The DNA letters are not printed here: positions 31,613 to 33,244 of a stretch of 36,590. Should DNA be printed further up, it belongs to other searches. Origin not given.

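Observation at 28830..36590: A lower-GC cluster interleaves an ABC importer with three PLP transaminases, including a tandem pair of HemL-like paralogs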

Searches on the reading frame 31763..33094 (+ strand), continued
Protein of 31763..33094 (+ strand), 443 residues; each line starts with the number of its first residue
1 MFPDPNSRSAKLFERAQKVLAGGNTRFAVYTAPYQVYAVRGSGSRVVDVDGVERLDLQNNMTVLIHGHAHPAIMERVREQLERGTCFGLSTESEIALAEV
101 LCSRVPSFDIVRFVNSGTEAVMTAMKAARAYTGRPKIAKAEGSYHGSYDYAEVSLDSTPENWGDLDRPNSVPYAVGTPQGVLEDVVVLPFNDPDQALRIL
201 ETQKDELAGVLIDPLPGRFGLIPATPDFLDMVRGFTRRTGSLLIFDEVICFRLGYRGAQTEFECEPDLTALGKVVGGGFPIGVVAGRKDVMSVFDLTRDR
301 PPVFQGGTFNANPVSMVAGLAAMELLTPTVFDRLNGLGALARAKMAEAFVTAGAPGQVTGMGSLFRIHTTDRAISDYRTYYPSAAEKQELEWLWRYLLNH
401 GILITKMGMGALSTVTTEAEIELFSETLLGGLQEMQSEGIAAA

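Call 95: search_solved_structures(query=L271:10168-11352:+, max_evalue=1e-10)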
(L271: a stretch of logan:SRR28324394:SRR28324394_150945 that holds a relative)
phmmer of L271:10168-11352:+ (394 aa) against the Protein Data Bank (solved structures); distinct sequences matched with E-value up to 1e-10: 19.
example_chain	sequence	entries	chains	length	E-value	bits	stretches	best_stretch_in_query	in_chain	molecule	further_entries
4u4e_A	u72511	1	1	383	6.8e-144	482.7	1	7-391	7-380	Thiolase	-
9myr_A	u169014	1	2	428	1.6e-54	188.4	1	8-391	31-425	Nonspecific lipid-transfer protein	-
6ok1_A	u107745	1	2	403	4.1e-51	177.2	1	5-385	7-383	Lipid-transfer protein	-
7yvy_A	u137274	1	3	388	7.1e-33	117.1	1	139-391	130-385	Acetyl-CoA acetyltransferase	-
7pxp_C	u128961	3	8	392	2.6e-29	105.4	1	144-385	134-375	Benzoylsuccinyl-CoA thiolase subunit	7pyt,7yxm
4yzo_A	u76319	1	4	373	4.4e-25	91.5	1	148-390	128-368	Putative acyl-CoA acyltransferase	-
9skm_I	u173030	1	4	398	4.4e-21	78.3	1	6-393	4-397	2,4-diacetylphloroglucinol biosynthesis protein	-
9skh_I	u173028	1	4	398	4.5e-21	78.3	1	6-393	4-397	2,4-diacetylphloroglucinol biosynthesis protein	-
5m3k_C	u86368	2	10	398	4.8e-21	78.2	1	8-394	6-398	2,4-diacetylphloroglucinol biosynthesis protein PhlC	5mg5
6esq_A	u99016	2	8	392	5.8e-21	77.9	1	6-380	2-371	acetoacetyl-CoA thiolase | Acetyl-CoA acetyltransferase thiolase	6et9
4bia_A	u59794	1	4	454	2.6e-18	69.1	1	212-372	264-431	3-KETOACYL-COA THIOLASE, PUTATIVE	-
6hsj_A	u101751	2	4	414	4.2e-18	68.5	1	146-381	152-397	SCP2-thiolase (type-1)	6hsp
6hrv_A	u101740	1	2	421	4.4e-18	68.4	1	146-381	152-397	SCP2-thiolase (type-1)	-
4bi9_A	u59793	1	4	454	9.8e-18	67.3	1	212-372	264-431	3-KETOACYL-COA THIOLASE, PUTATIVE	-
3zbk_A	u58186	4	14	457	9.8e-17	64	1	213-372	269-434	3-KETOACYL-COA THIOLASE-LIKE PROTEIN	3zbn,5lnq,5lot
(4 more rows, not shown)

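Call 96: search_solved_structures(query=L271:11371-11799:+, max_evalue=0.01)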
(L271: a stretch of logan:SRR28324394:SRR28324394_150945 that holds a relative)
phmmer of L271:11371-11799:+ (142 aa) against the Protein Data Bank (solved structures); distinct sequences matched with E-value up to 0.01: 7.
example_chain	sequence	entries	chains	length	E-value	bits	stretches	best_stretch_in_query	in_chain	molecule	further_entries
9myr_B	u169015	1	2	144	6.5e-25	90.9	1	10-138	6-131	Acyl dehydratase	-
6ok1_B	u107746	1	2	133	1.2e-16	64.1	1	16-140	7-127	ChsH2(DUF35)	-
6esq_E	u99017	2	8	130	1.8e-11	47.3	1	22-125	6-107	Pfam DUF35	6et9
6htj_A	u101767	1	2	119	4.8e-08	36.2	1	19-125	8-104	Nucleic-acid-binding protein containing a Zn-ribbon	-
9vbo_H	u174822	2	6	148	0.00058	22.9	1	33-106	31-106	2,4-diacetylphloroglucinol biosynthesis protein PhlB family protein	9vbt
3irb_A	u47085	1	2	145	0.00085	22.4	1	16-94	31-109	uncharacterized protein from DUF35 family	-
7t82_D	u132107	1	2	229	0.0096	19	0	48-85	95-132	Antibody Fab Heavy Chain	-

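Call 98: search_dna_similar(query=window:31763-33094:+, collection=plasmids, mode=protein, max_rows=12, max_evalue=1e-80)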
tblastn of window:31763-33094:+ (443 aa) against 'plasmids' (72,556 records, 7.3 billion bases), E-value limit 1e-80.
Records with a match: 143; places in all: 149; records where one place covers at least 80% of the query: 143.
Best place of each record, by identity: <60% 143.
By first word of the organism name: Rhizobium 52; Sinorhizobium 35; Agrobacterium 21; Sphingobium 8; Mesorhizobium 5; Neorhizobium 4; Ensifer 4; Shinella 3; Phyllobacterium 2; Brucella 1; and 8 more.
By predicted mobility (MOB-suite, as given by PLSDB): conjugative 103; non-mobilizable 38; mobilizable 2.
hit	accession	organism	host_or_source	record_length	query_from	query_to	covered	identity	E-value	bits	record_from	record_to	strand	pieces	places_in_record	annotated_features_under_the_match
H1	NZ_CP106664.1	Brucella intermedia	Sempervivum tectorum (houseplant),Pure ...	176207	2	420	95%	55.4%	6e-137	441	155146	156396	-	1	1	aspartate aminotransferase family protein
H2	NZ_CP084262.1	Caballeronia sp. SL2Y3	Jalysus wickhami,Cell culture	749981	1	421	95%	54.9%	5e-134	432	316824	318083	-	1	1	aspartate aminotransferase family protein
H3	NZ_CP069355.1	Microvirga sp. VF16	Vachellia farnesiana,Cell culture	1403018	2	437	98%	52.1%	7e-134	432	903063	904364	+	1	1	none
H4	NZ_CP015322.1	Mesorhizobium amorphae CCNWGS0123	Robinia pseudoacacia,cell culture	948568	5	422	94%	53.6%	4e-125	407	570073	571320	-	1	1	aminotransferase class III-fold pyridoxal phosphate-dependent enzyme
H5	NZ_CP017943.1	Phyllobacterium zundukense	Oxytropis triphylla,cell culture,root ...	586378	6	422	94%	53.5%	4e-136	438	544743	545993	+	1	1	aspartate aminotransferase family protein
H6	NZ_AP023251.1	Mesorhizobium sp. 131-2-5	Lotus japonicus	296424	2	437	98%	50.5%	4e-131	424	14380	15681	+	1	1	aspartate aminotransferase family protein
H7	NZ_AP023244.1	Mesorhizobium sp. 113-3-3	Lotus japonicus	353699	7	436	97%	50.7%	2e-130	422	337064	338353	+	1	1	aspartate aminotransferase family protein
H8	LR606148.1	Rhizobium sp. Q54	paddy soil contaminated with arsenic ...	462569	8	422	94%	52.4%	3e-132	427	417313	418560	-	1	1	aspartate aminotransferase family protein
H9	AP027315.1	Sphingobium sp. TomMM15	-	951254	1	439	99%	48.5%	2e-122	399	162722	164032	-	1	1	atrB: aspartate aminotransferase family protein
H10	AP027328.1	Sphingobium sp. TomTYG64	-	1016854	1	424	96%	49.8%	9e-122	397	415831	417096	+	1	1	atrB: aspartate aminotransferase family protein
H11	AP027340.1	Sphingobium sp. TomTYG73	-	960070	1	424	96%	49.5%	1e-121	396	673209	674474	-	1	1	atrB: aspartate aminotransferase family protein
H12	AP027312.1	Sphingobium sp. TomMM7A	-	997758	1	424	96%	49.5%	4e-121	395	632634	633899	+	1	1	atrB: aspartate aminotransferase family protein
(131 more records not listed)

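Call 99: get_annotated_region(hit=H1, flank=9000)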
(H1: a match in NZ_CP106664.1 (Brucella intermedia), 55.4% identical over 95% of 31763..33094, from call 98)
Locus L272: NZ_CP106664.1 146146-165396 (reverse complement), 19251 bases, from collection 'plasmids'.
description: Brucella intermedia strain SG.G2 plasmid pSG.G2, complete sequence
organism: Brucella intermedia (NCBI taxid 94625)
taxonomy: Bacteria; Pseudomonadota; Alphaproteobacteria; Hyphomicrobiales; Brucellaceae; Brucella; Brucella intermedia
host: -; source: Sempervivum tectorum (houseplant),Pure isolate,rhizosphere; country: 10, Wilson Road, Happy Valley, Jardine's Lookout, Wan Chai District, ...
typing (MOB-suite, as given by PLSDB): conjugative; relaxase MOBP; mating-pair formation MPF_T
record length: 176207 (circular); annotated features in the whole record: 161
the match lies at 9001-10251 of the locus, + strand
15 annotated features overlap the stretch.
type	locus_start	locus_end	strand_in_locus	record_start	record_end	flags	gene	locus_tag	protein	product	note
CDS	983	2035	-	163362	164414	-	-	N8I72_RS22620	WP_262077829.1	IS110 family transposase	-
CDS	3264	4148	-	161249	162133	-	-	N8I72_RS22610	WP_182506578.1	LysR family transcriptional regulator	-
CDS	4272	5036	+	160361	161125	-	-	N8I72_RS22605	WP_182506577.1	class II aldolase/adducin family protein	-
CDS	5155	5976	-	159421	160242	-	-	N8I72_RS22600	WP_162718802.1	IclR family transcriptional regulator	GO:0006355 - regulation of DNA-templated transcription [Evidence IEA]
CDS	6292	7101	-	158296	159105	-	-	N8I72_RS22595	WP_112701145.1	ABC transporter substrate-binding protein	-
CDS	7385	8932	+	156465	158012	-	-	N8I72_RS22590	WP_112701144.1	aldehyde dehydrogenase family protein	-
CDS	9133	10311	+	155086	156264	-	-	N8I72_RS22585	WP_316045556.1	aspartate aminotransferase family protein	-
CDS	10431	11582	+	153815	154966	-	-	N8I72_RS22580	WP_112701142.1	FAD-binding oxidoreductase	-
CDS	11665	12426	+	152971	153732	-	-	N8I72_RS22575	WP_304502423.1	amino acid ABC transporter ATP-binding protein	-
CDS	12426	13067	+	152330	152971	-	-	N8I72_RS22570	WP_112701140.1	amino acid ABC transporter permease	GO:0006865 - amino acid transport [Evidence IEA]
CDS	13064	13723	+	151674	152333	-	-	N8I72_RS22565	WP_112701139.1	ABC transporter permease subunit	GO:0015837 - amine transport [Evidence IEA]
CDS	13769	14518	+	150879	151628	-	-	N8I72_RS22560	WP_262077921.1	electron transfer flavoprotein subunit beta/FixA family protein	-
CDS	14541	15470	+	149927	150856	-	-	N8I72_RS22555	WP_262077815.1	electron transfer flavoprotein subunit alpha/FixB family protein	-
CDS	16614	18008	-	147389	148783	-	-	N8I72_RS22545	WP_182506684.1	PLP-dependent aminotransferase family protein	-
CDS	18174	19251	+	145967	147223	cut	-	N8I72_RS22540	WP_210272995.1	hydroxymethylglutaryl-CoA reductase, degradative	GO:0016054 - organic acid catabolic process [Evidence IEA]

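Call 100: get_annotated_region(hit=H9, flank=8000)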
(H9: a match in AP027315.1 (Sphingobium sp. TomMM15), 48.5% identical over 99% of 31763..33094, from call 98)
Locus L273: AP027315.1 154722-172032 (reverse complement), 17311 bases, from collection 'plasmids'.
description: Sphingobium sp. TomMM15 plasmid pTomMM15a DNA, complete genome
organism: Sphingobium sp. TomMM15 (NCBI taxid 3028882)
taxonomy: Bacteria; Pseudomonadota; Alphaproteobacteria; Sphingomonadales; Sphingomonadaceae; Sphingobium; Sphingobium sp. TomMM15
host: -; source: -; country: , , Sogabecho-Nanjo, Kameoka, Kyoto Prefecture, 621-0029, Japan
typing (MOB-suite, as given by PLSDB): non-mobilizable
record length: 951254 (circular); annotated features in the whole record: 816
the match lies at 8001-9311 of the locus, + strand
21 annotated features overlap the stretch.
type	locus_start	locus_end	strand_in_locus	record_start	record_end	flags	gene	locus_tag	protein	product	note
CDS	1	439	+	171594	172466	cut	surE_2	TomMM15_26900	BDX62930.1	5'-nucleotidase SurE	-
CDS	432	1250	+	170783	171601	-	fabG_1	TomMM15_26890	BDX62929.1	3-ketoacyl-ACP reductase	-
CDS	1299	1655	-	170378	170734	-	-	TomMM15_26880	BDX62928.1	hypothetical protein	-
CDS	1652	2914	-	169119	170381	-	-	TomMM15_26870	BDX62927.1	ethanolamine utilization protein EutH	-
CDS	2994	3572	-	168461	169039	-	-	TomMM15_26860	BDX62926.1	TetR family transcriptional regulator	-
CDS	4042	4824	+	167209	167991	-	-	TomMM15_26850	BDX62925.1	transcriptional regulator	-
CDS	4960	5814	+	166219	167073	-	surE_1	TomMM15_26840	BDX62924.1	5'-nucleotidase SurE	-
CDS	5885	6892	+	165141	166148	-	-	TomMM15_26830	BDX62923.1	3-keto-5-aminohexanoate cleavage protein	-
CDS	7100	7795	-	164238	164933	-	-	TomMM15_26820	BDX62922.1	hypothetical protein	-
CDS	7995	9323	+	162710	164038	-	atrB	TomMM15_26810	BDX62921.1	aspartate aminotransferase family protein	-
CDS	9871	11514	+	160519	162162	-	-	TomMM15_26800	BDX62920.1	long-chain-fatty-acid--CoA ligase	-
CDS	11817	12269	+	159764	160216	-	-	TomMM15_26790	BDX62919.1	hypothetical protein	-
CDS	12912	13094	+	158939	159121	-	-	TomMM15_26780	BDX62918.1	hypothetical protein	-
CDS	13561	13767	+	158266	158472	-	cspA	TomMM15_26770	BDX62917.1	cold-shock protein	-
CDS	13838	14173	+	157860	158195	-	-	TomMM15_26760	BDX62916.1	hypothetical protein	-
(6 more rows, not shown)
